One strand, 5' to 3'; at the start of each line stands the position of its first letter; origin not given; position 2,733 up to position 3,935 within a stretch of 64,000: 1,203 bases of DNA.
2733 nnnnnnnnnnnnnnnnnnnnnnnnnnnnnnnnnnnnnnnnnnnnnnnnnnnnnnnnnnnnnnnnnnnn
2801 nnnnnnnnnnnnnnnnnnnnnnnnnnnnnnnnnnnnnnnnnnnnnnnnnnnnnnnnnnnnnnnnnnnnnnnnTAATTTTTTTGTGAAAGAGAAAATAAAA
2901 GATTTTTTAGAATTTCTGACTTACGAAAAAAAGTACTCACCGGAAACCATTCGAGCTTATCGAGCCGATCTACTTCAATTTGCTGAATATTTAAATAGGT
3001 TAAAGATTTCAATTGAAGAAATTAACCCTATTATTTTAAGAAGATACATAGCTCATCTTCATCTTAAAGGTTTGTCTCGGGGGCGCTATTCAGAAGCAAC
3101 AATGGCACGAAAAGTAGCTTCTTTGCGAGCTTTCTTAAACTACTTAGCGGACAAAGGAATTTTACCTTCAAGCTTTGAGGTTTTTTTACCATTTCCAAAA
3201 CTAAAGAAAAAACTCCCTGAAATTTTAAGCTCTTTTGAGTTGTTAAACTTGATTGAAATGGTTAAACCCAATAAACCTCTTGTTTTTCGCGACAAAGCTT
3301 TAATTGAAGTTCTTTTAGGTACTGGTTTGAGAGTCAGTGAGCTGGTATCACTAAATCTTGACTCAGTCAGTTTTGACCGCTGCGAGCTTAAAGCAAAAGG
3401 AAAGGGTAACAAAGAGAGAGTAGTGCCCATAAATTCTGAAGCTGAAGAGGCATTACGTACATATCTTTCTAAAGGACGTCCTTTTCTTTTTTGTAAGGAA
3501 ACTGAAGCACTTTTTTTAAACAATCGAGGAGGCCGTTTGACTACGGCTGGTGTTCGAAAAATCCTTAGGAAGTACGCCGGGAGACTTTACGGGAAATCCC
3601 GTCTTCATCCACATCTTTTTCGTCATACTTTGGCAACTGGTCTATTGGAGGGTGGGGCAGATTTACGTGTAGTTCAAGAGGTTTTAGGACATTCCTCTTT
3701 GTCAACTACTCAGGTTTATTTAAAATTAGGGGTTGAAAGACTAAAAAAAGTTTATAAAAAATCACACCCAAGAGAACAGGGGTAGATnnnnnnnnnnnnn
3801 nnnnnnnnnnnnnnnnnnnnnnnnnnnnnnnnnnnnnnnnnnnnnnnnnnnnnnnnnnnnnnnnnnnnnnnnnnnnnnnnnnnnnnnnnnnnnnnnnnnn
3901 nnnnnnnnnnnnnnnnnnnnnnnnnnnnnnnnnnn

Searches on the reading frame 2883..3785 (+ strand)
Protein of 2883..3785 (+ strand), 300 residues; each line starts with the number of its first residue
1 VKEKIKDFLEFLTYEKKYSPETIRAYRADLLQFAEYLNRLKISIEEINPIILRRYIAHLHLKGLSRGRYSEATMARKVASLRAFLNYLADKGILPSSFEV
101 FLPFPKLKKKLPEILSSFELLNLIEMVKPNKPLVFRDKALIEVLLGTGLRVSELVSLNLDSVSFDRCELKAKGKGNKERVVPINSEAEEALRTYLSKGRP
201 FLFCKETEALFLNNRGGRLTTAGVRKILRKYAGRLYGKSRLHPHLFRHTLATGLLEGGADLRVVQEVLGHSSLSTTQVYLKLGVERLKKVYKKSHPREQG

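Call 58: search_protein_families(library=pfam, proteins=[window:2883-3785:+], max_evalue=0.00001)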
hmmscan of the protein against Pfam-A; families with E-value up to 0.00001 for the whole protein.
window:2883-3785:+ (300 aa): 3 families
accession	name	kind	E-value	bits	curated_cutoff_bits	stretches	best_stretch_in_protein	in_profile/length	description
PF00589.27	Phage_integrase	-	9.8e-43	146.3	27.1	1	115-282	3-168/172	Phage integrase family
PF02899.23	Phage_int_SAM_1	-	7.4e-18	65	22.3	1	5-91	1-82/83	Phage integrase, N-terminal SAM-like domain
PF13102.12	Phage_int_SAM_5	-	3.3e-08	34.2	22.3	1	14-96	13-90/98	Phage integrase SAM-like domain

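Call 60: search_protein_families(library=ncbifam, proteins=[window:2883-3785:+], max_evalue=0.00001)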
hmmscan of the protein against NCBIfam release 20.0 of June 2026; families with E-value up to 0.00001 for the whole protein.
window:2883-3785:+ (300 aa): 12 families
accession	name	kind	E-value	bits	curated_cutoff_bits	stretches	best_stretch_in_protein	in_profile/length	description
TIGR02224.1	recomb_XerC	equivalog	8.7e-87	291.2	335.15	1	6-298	1-293/295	tyrosine recombinase XerC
TIGR02225.1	recomb_XerD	equivalog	2.7e-84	283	329.6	1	7-298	2-290/290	site-specific tyrosine recombinase XerD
NF001399.0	PRK00283.1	subfamily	2e-82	276.8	279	1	2-298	6-299/300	tyrosine recombinase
NF040815.2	recomb_XerA_Arch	equivalog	1.1e-61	208.7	220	1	7-291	2-263/263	site-specific tyrosine recombinase/integron integrase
NF002331.0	PRK01287.1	subfamily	6.3e-53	180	371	1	4-299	29-329/365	site-specific tyrosine recombinase XerC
NF003462.0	PRK05084.1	equivalog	6.9e-34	117.1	267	1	136-292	196-354/360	tyrosine recombinase XerS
TIGR02249.1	integrase_gron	subfamily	7.4e-28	97.8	265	2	14-201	10-183/315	integron integrase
NF011946.0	PRK15417.1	equivalog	9.7e-17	61.1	435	1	242-282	275-315/337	integron integrase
NF007371.0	PRK09871.1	subfamily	2.4e-15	56.6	222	1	135-293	26-185/198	tyrosine-type DNA invertase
NF007370.0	PRK09870.1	subfamily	2.5e-11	43.6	221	1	131-298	28-195/200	tyrosine-type DNA invertase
NF040693.1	recomb_GmtY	equivalog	3e-06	26.8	340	0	241-288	391-438/441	gamma-mobile-trio recombinase GmtY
NF002685.0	PRK02436.1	equivalog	5e-06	26.5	178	1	1-197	1-173/245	site-specific tyrosine recombinase XerD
